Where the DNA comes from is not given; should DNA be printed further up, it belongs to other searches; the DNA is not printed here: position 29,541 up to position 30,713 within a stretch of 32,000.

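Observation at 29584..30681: Decayed second copy of the tsaD 3' end beyond an SDR gene: footprint of an insertion into tsaD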

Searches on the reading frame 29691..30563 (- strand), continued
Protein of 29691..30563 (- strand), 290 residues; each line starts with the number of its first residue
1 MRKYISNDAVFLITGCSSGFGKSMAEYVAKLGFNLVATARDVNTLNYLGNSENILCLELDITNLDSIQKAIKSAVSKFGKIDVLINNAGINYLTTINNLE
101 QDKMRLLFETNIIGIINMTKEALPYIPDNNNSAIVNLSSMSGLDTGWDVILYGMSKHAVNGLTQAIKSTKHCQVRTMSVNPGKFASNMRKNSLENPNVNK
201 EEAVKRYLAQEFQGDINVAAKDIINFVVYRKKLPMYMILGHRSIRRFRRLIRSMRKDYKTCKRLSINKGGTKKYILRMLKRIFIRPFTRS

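Call 45: find_encoding_contigs(protein=P0245, flank=6000, max_places=6)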
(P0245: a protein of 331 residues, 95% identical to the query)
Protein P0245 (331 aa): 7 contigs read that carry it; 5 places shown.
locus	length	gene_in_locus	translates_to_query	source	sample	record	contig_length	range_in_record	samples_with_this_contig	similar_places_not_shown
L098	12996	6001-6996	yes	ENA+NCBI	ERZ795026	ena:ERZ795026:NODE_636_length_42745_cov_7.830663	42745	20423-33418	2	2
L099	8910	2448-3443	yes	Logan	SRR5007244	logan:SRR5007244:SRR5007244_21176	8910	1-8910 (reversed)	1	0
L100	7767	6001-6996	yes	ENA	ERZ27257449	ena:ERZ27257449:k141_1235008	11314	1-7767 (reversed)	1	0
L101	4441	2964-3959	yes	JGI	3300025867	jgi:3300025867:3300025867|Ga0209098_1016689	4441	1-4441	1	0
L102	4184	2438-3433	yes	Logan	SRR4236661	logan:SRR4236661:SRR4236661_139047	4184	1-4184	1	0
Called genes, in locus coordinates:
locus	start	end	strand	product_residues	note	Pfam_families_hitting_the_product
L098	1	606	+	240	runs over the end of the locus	PF01522:Polysacc_deac_1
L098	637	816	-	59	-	PF00471:Ribosomal_L33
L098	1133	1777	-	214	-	PF03167:UDG (weak)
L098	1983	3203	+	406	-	PF07690:MFS_1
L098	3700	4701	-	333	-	PF00044:Gp_dh_N, PF02800:Gp_dh_C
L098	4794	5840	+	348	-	PF17101:Stealth_CR1 (weak), PF11380:Stealth_CR2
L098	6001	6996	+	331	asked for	PF04991:LicD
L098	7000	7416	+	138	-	PF01467:CTP_transf_like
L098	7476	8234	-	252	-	PF18454:Mtd_N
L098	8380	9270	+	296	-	PF01745:IPT (faint), PF01715:IPPT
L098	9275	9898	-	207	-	-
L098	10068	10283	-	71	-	-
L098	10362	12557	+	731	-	PF17764:PriA_3primeBD, PF00270:DEAD, PF04851:ResIII, PF18319:Zn_ribbon_PriA, PF00271:Helicase_C (weak), PF18074:PriA_C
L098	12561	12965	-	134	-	-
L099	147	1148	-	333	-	PF00044:Gp_dh_N, PF02800:Gp_dh_C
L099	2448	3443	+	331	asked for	PF04991:LicD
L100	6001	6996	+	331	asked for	PF04991:LicD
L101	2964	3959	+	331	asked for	PF04991:LicD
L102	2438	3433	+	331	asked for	PF04991:LicD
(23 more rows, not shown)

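Call 58: find_related_loci(query=window:29691-30563:-, collection=metagenome_contigs, flank=3000)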
Query window:29691-30563:- (290 aa) in metagenome_contigs; peptide patterns used: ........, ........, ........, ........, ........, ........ (x = any residue, [..] = any of these).
292 stretches matched a pattern; 137 encode a relative of the query (tblastn E <= 1e-3); the best 80 are kept; 80 distinct loci.
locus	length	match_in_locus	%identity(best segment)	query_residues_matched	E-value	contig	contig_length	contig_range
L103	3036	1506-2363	61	1-287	3e-125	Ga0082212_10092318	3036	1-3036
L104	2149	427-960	35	10-191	1e-28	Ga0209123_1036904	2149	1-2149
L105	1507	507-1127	34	4-204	2e-24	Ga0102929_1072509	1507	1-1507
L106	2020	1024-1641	30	12-209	4e-22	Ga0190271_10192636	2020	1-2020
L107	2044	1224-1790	33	10-188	2e-21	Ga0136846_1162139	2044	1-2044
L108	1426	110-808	30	10-240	1e-20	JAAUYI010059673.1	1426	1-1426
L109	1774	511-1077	33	10-188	2e-20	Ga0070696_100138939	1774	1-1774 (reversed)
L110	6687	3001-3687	28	10-229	6e-20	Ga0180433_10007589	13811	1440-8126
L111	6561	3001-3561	33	12-188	7e-20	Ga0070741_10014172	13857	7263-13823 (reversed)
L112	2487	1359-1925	33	10-188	8e-20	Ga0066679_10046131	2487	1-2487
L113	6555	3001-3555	34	12-188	2e-19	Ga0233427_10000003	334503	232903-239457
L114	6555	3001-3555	34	12-188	2e-19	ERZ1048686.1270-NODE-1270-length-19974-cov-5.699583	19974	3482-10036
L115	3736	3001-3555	34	12-188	2e-19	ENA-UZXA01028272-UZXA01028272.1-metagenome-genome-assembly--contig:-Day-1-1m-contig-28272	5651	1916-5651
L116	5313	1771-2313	32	12-182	2e-19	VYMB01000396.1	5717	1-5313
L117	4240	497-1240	27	12-259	2e-19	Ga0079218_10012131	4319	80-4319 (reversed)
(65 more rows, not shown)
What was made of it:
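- Tried and rejected: Nothing closer than 61% was found (call 58).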
